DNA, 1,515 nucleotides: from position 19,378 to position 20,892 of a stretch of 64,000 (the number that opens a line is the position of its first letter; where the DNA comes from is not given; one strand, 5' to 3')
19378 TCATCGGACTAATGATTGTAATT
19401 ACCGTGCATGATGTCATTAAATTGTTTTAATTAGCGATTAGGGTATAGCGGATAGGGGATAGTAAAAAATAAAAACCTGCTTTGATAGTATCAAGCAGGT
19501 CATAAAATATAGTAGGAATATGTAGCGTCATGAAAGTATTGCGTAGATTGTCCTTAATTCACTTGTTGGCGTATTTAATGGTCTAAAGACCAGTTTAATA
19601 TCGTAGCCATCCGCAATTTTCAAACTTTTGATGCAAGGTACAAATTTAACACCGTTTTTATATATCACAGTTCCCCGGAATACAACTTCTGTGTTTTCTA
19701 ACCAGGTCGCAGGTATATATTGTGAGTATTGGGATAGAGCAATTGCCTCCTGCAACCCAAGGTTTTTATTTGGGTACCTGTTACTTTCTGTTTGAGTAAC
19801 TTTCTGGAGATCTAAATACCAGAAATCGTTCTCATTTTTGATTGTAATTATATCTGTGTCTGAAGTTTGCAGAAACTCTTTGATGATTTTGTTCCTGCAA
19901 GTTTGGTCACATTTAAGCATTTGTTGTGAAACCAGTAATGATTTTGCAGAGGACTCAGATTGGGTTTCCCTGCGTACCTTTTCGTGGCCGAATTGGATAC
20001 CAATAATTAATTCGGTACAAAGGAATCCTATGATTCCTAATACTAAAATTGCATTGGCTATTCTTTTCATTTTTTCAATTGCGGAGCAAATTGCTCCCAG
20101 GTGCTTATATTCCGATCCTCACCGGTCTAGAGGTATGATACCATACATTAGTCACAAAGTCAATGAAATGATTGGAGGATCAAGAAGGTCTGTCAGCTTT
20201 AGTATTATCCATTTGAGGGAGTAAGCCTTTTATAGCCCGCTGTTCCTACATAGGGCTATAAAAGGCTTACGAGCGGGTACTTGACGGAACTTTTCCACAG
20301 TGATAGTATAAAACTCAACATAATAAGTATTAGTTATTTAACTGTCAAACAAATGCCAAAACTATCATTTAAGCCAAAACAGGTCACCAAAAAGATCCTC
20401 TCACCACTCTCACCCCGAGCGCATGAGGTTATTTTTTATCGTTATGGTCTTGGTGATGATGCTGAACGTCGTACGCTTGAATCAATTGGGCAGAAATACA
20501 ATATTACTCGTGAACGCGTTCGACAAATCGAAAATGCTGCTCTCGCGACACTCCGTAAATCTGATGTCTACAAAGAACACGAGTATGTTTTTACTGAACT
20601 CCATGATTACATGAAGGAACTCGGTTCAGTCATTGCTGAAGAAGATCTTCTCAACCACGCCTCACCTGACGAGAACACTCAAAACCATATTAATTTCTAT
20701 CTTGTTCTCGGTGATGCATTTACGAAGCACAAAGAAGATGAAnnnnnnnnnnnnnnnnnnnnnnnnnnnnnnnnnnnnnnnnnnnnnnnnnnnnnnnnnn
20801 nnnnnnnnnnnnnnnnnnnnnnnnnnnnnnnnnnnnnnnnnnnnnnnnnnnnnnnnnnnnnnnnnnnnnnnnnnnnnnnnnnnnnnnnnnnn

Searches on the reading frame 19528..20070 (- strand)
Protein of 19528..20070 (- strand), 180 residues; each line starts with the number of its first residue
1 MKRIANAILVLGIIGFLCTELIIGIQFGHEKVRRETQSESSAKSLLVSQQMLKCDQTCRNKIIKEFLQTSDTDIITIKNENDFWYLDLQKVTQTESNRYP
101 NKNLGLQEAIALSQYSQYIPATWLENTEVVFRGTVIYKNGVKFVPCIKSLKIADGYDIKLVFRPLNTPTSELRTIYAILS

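Call 12: search_protein_families(library=pfam, proteins=[window:19528-20070:-], max_evalue=0.01)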
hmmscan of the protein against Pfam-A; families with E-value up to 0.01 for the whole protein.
window:19528-20070:- (180 aa): 0 families

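Call 13: search_protein_families(library=ncbifam, proteins=[window:19528-20070:-], max_evalue=0.01)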
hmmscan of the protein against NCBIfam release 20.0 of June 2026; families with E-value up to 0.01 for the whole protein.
window:19528-20070:- (180 aa): 0 families

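Call 15: find_encoding_contigs(protein=window:19528-20070:-, flank=5000, max_places=10)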
Protein window:19528-20070:- (180 aa): no gene with exactly this product is on record in the collection.

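Call 24: list_cluster_members(proteins=[P0001, window:19528-20070:-])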
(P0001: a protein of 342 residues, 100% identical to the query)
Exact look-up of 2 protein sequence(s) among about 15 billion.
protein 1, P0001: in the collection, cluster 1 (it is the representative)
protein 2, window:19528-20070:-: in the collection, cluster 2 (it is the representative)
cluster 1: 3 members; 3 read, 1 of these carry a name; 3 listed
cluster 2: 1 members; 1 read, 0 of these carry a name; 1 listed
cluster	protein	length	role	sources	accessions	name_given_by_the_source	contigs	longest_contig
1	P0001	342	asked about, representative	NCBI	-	-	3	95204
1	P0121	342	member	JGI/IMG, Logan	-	hypothetical protein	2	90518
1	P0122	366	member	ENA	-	-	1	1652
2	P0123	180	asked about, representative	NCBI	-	-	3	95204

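Call 58: find_homologous_proteins(query=window:19528-20070:-, max_evalue=0.001)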
Query window:19528-20070:- (180 aa): 1 proteins with E <= 0.001 among 55 candidates.
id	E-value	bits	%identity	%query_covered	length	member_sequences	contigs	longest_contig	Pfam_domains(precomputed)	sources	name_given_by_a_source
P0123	2.4e-113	393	100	100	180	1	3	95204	-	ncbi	-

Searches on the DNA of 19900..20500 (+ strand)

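Call 5: search_rna_families(source=window, start=19900, end=20500, threshold=evalue, max_evalue=10, show_alignments=3)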
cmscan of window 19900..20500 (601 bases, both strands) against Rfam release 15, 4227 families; matches with E-value up to 10: 6.
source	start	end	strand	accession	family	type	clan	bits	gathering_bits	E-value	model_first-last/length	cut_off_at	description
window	20220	20271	+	RF01025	mir-934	Gene; miRNA;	-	19.3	80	0.51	1-83/83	no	mir-934 microRNA precursor family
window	20219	20272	-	RF00721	MIR475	Gene; miRNA;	-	17.8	70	2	1-128/128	no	MIR475 microRNA precursor family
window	20222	20269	-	RF04195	MIR6217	Gene; miRNA;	-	16.6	110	0.33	1-228/228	no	MIR6217 microRNA precursor family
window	19969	20084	-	RF01577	RNase_P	Gene; ribozyme;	CL00002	14.6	100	8.7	210-483/626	no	Plasmodium RNase_P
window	20221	20270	+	RF00885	MIR821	Gene; miRNA;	-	12.8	249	8.2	106-170/275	no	MIR821 microRNA precursor family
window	20342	20423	-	RF02207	WT1-AS_5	Gene; lncRNA;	-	11.3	80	4.6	1-79/79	no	WT1 antisense RNA conserved region 5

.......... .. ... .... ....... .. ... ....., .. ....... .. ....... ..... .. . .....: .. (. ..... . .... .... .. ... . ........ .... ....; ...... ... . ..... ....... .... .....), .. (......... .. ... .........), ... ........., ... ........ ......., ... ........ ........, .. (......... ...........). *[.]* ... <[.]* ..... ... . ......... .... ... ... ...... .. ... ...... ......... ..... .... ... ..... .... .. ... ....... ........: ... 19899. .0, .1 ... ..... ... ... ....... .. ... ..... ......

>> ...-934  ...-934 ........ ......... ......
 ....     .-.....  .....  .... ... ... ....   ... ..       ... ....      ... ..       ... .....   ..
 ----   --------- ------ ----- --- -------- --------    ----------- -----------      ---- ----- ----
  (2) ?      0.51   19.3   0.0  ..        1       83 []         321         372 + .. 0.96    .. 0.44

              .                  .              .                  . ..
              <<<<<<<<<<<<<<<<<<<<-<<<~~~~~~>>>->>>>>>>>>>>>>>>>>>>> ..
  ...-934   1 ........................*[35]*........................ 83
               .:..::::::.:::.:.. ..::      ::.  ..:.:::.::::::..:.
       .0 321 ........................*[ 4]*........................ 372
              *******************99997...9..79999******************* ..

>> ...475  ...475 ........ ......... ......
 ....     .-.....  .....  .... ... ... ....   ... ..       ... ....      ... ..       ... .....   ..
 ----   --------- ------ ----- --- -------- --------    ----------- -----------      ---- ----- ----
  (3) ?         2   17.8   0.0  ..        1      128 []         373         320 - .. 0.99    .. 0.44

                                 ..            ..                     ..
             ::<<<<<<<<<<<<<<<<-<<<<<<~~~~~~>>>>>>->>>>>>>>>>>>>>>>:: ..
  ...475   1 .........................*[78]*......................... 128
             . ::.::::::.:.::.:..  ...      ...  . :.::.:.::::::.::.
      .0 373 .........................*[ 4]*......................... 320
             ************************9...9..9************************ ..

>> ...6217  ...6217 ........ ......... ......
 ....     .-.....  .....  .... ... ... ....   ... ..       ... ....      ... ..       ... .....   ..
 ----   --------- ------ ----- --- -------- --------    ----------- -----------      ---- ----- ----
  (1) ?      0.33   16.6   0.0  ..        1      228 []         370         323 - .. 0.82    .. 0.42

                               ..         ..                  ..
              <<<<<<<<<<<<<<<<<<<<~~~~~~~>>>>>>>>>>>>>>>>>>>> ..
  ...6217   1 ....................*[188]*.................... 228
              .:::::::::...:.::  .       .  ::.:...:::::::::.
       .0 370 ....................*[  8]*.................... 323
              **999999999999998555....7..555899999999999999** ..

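Call 40: search_dna_similar(query=window:20200-20360:+, collection=plasmids, mode=distant, max_evalue=0.01)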
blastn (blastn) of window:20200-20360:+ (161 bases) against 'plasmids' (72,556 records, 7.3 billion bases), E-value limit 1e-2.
No match.

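Call 41: search_dna_similar(query=window:20200-20360:+, collection=phages, mode=distant, max_evalue=0.01)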
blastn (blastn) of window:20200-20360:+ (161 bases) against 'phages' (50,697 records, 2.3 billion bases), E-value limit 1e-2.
No match.

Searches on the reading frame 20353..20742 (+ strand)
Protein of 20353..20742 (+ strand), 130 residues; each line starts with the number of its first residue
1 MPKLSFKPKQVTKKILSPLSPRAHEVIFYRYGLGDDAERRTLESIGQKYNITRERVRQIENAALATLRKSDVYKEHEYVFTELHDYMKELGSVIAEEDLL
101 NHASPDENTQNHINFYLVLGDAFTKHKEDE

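Call 67: find_homologous_proteins(query=window:20353-20742:+, max_evalue=1e-20)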
Query window:20353-20742:+ (130 aa): 269 proteins with E <= 1e-20 among 536 candidates; the best 120 are listed.
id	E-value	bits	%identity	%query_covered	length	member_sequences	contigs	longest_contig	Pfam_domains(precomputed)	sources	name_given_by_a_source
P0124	3.7e-48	181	66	100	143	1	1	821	PF04545.23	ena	-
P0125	3.1e-47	178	67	100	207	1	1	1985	PF04545.23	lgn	-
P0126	8.8e-47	176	65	100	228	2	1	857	PF04545.23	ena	-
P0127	7.4e-46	173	64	100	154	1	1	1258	PF04545.23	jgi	jgi:hypothetical protein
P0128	8.2e-46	173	65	98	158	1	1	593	PF04545.23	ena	-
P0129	3.1e-45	171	64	99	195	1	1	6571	PF04545.23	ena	-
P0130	7.1e-45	170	66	98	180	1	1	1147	PF04545.23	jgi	-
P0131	1.2e-44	169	65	100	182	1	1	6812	PF04545.23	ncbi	ncbi:MAG: sigma factor-like helix-turn-helix DNA-binding protein, partial [Minisyncoccia bacterium]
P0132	1.3e-44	169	63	98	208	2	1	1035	PF04545.23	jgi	jgi:hypothetical protein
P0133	1.6e-44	169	64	100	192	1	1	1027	PF04545.23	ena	-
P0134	2.8e-44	168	61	98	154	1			PF04545.23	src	-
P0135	1.5e-43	166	63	99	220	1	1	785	PF04545.23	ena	-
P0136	2.8e-43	165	58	100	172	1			PF04545.23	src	-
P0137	2.9e-43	165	62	100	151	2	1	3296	PF04545.23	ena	-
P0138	3.0e-43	165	60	99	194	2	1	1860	PF04545.23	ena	-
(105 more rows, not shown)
